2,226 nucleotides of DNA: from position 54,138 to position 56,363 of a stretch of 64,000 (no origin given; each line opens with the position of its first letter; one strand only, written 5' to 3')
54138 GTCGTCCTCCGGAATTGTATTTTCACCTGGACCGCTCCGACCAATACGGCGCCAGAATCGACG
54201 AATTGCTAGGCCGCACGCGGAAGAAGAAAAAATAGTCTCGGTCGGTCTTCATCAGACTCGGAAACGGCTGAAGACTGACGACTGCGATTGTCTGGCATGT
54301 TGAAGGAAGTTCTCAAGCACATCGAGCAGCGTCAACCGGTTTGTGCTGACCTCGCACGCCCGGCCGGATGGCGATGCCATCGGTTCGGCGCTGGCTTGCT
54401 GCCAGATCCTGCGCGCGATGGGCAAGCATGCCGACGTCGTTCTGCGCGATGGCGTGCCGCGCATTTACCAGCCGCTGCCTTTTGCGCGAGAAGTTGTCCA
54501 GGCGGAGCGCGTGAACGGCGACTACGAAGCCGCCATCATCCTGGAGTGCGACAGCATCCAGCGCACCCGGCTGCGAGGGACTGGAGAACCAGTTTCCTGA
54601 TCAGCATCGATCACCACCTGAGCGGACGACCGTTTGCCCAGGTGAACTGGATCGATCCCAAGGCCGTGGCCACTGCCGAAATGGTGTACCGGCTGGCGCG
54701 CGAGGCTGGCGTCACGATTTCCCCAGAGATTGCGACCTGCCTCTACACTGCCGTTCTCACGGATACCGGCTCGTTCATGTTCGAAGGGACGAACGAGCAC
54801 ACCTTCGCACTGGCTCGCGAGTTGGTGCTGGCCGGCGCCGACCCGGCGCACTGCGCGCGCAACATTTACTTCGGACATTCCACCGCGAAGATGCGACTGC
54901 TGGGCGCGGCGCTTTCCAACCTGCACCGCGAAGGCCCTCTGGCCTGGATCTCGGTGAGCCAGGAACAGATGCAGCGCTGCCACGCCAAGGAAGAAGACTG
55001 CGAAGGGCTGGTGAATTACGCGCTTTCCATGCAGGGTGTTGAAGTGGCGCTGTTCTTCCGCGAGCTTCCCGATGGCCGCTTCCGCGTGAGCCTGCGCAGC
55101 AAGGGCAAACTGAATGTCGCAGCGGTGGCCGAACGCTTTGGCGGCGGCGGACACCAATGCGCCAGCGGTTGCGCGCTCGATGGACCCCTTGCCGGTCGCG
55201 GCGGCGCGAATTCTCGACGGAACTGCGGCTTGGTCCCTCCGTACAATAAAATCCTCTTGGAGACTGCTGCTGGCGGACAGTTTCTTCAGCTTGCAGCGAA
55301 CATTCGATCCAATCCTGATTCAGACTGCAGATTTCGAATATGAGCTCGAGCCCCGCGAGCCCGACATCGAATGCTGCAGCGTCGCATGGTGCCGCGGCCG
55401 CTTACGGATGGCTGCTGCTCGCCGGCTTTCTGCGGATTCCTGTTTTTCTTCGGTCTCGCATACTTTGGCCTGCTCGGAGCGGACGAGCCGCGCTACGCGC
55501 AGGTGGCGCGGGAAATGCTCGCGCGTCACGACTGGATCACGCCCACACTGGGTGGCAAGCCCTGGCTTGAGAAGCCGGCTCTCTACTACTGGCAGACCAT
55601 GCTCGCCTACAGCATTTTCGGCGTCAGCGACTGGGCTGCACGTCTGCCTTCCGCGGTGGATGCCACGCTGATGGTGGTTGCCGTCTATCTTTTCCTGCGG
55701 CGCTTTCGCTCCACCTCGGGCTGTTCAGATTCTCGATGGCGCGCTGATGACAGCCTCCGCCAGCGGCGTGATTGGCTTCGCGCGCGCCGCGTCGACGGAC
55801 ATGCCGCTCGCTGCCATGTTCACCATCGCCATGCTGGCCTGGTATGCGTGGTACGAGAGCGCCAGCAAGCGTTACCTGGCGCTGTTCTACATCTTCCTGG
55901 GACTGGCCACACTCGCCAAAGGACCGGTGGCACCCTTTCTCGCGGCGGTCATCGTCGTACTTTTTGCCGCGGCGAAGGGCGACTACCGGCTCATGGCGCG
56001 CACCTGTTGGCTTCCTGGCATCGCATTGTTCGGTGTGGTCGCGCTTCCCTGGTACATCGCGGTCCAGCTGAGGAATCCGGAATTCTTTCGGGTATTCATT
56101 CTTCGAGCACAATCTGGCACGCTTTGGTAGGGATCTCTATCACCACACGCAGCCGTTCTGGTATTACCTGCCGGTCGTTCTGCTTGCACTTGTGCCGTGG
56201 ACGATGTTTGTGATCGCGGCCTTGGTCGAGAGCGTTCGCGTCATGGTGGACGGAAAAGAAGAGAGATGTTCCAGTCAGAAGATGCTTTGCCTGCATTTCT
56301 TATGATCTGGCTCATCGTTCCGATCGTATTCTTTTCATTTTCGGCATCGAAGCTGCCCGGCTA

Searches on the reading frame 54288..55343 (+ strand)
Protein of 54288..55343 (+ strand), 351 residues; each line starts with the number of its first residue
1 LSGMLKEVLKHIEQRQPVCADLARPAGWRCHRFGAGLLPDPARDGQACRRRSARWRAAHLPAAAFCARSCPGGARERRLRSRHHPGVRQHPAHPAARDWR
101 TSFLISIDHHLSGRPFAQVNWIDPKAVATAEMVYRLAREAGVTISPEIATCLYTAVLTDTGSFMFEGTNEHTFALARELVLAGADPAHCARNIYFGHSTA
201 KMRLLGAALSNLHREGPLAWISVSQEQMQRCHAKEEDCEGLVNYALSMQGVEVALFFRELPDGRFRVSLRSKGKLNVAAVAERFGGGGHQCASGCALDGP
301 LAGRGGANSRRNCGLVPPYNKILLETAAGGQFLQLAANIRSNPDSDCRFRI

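Call 10: search_protein_families(library=pfam, proteins=[window:54288-55343:+])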
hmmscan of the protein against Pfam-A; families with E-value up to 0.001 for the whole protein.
window:54288-55343:+ (351 aa): 2 families
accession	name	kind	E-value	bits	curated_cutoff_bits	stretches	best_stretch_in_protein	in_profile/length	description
PF02272.25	DHHA1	-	2.3e-11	44.5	25.9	1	234-298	14-84/102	DHHA1 domain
PF01368.27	DHH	-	3.3e-07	31.1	28.1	1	104-155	66-124/125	DHH family, N-terminal domain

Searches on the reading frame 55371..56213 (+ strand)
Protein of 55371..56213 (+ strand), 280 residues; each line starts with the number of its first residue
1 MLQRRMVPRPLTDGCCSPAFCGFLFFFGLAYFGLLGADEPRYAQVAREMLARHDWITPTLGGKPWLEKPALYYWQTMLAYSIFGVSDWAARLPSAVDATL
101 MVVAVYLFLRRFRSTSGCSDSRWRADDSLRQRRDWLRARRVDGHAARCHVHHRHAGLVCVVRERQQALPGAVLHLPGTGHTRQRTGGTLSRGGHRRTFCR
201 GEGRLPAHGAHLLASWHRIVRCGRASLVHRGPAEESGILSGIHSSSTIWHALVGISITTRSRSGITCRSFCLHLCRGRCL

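Call 10: search_protein_families(library=pfam, proteins=[window:55371-56213:+])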
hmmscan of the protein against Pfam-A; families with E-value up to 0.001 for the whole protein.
window:55371-56213:+ (280 aa): 2 families
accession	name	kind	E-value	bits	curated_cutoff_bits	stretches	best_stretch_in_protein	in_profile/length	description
PF13231.12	PMT_2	-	5e-06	27.2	26.1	1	68-113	2-48/160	Dolichyl-phosphate-mannose-protein mannosyltransferase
PF02366.24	PMT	-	1.6e-05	25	22.7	1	27-111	18-106/245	Dolichyl-phosphate-mannose-protein mannosyltransferase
